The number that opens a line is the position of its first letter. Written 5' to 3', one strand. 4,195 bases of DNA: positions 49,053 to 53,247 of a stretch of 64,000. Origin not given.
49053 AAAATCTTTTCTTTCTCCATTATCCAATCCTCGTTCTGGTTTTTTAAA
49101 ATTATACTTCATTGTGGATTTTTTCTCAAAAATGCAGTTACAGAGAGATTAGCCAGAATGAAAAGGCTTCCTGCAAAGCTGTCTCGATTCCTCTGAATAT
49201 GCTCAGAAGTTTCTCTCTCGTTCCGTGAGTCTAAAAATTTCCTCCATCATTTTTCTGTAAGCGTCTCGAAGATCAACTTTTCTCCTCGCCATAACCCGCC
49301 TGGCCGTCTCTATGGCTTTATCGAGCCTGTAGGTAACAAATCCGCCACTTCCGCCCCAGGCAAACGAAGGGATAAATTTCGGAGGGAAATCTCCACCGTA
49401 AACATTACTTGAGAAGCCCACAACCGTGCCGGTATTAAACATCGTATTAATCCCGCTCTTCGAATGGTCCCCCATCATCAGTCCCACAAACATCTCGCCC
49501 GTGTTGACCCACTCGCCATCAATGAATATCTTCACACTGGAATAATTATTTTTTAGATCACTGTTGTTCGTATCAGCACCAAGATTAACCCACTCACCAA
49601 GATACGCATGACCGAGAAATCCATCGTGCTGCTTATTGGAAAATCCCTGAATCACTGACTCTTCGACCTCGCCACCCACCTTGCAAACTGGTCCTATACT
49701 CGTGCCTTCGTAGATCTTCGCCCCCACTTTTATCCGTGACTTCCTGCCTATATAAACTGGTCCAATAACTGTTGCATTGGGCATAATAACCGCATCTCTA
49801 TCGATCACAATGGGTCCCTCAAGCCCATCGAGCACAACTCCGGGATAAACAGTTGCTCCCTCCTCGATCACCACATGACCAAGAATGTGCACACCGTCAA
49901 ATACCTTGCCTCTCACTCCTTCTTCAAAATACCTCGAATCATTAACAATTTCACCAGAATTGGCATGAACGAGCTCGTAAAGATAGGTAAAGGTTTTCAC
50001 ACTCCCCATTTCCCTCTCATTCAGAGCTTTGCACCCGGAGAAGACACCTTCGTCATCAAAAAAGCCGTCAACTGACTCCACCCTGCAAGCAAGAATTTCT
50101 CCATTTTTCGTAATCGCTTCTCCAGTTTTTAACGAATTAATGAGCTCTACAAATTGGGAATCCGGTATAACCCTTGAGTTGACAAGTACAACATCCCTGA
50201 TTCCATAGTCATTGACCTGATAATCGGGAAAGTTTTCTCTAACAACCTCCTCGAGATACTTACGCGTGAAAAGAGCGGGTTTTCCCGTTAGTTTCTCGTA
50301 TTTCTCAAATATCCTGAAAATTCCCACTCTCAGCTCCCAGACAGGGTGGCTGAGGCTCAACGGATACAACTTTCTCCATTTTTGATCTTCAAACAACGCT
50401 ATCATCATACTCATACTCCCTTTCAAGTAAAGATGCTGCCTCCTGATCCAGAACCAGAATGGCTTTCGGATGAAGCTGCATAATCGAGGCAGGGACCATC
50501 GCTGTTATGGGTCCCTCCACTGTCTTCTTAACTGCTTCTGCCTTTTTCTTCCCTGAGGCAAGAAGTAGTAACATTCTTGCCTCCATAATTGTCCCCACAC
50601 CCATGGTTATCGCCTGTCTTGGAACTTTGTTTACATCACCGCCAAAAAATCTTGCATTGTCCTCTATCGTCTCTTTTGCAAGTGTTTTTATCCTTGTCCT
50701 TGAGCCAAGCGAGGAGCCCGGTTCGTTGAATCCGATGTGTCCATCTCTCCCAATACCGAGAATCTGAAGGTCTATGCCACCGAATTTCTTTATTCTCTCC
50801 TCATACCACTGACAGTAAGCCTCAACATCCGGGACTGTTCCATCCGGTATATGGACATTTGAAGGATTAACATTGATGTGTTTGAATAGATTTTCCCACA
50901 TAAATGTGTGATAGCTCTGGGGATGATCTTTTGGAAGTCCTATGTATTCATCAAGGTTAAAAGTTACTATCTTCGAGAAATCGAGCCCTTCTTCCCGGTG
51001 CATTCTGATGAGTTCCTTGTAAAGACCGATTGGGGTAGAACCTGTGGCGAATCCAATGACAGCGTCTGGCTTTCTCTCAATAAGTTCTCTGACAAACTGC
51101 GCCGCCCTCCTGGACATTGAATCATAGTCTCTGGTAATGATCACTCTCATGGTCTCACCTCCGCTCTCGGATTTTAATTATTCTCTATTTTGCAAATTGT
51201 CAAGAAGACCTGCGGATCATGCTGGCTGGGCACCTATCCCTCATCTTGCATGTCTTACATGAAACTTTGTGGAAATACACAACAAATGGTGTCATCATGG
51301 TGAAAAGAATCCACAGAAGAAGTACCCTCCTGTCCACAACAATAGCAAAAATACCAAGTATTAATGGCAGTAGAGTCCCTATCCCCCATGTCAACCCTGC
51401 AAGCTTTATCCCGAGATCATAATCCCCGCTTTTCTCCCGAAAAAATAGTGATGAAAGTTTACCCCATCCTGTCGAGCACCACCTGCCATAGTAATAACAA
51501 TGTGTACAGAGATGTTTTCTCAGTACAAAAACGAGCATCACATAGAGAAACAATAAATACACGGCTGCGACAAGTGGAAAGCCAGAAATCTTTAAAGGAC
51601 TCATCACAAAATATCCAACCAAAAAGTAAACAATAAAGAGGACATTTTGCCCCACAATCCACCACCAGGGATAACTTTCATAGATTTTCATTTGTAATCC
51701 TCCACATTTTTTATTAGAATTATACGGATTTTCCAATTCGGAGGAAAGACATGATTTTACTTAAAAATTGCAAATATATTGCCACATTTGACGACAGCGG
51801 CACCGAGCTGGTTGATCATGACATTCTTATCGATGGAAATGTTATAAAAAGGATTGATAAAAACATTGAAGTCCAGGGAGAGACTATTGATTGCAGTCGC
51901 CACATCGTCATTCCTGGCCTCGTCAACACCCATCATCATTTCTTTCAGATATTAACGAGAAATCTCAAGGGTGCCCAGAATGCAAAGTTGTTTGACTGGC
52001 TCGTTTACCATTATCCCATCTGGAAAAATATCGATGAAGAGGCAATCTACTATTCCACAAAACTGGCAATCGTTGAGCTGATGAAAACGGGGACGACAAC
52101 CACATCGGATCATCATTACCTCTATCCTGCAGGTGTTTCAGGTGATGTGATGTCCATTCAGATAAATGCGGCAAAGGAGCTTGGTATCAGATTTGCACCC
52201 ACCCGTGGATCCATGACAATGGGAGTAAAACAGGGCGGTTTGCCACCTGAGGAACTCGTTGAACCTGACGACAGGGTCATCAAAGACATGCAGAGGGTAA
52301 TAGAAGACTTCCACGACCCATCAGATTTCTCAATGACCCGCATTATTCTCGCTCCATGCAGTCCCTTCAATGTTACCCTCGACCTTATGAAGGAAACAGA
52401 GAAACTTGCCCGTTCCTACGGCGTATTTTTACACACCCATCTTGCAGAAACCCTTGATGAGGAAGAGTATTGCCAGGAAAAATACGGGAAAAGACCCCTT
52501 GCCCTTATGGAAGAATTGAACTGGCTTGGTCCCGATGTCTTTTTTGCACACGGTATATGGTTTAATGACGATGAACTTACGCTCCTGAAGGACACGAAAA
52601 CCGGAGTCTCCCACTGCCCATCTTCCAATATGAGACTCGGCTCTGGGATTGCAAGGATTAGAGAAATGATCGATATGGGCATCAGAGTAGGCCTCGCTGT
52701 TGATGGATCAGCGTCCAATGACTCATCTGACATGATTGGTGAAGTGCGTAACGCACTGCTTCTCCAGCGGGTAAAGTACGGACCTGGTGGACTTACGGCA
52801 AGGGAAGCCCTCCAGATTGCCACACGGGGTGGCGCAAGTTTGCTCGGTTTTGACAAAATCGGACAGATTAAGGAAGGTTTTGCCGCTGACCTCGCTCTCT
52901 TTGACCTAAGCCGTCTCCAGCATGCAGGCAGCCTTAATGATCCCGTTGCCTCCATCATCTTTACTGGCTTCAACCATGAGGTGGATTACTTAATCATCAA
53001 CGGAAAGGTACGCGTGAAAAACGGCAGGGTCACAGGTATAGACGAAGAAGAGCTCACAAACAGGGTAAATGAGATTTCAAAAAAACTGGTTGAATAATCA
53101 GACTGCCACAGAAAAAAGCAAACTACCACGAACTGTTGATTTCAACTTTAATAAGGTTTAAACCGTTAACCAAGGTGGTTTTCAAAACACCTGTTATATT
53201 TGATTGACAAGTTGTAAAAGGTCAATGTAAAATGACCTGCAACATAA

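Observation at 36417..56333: Dispersed family of short GC-rich palindromic repeats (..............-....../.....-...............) found only in the long non-coding regions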

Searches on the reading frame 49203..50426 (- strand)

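Call 19: search_protein_families(library=pfam, proteins=[window:49203-50426:-])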
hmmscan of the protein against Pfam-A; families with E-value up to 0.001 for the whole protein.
window:49203-50426:- (407 aa): 2 families
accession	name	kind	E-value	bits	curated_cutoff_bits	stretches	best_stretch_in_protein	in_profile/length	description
PF13562.11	NTP_transf_4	-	4.5e-29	102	27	1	9-169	1-150/153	Sugar nucleotidyl transferase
PF00132.30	Hexapep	-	6.2e-10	38.8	27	1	206-238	2-34/36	Bacterial transferase hexapeptide (six repeats)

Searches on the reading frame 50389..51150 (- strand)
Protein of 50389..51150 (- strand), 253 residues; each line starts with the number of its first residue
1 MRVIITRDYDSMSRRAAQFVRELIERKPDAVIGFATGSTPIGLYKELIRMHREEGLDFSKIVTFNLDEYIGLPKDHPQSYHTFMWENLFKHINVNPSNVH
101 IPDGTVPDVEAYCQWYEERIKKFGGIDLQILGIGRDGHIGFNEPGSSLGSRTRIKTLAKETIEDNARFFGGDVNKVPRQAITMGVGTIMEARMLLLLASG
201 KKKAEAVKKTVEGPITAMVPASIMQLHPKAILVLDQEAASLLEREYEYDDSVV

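Call 26: search_protein_families(library=pfam, proteins=[window:50389-51150:-])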
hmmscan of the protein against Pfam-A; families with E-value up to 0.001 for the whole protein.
window:50389-51150:- (253 aa): 1 family
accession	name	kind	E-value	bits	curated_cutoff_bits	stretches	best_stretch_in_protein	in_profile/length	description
PF01182.26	Glucosamine_iso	-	2.4e-27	96.7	27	1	11-225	9-217/225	Glucosamine-6-phosphate isomerases/6-phosphogluconolactonase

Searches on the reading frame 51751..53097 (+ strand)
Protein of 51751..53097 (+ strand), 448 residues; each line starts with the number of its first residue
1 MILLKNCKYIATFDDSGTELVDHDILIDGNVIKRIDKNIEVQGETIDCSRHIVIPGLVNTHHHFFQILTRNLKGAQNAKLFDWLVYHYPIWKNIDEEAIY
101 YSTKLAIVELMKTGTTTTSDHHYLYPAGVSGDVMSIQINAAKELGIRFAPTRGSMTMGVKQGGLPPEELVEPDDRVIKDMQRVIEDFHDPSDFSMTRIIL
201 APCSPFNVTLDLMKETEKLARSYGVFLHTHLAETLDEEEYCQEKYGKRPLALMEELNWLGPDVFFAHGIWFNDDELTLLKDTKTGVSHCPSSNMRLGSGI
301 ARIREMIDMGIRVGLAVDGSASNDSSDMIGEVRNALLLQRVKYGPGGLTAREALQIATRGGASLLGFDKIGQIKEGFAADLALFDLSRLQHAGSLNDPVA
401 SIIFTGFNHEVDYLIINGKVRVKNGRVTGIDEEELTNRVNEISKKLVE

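Call 19: search_protein_families(library=pfam, proteins=[window:51751-53097:+])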
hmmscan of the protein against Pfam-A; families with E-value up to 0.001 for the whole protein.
window:51751-53097:+ (448 aa): 2 families
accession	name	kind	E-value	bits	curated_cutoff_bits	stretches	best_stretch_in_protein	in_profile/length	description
PF01979.26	Amidohydro_1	-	7.3e-68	229.8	25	1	52-420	1-344/345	Amidohydrolase family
PF07969.17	Amidohydro_3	-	1.5e-13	51.5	29.7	1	298-420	354-470/472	Amidohydrolase family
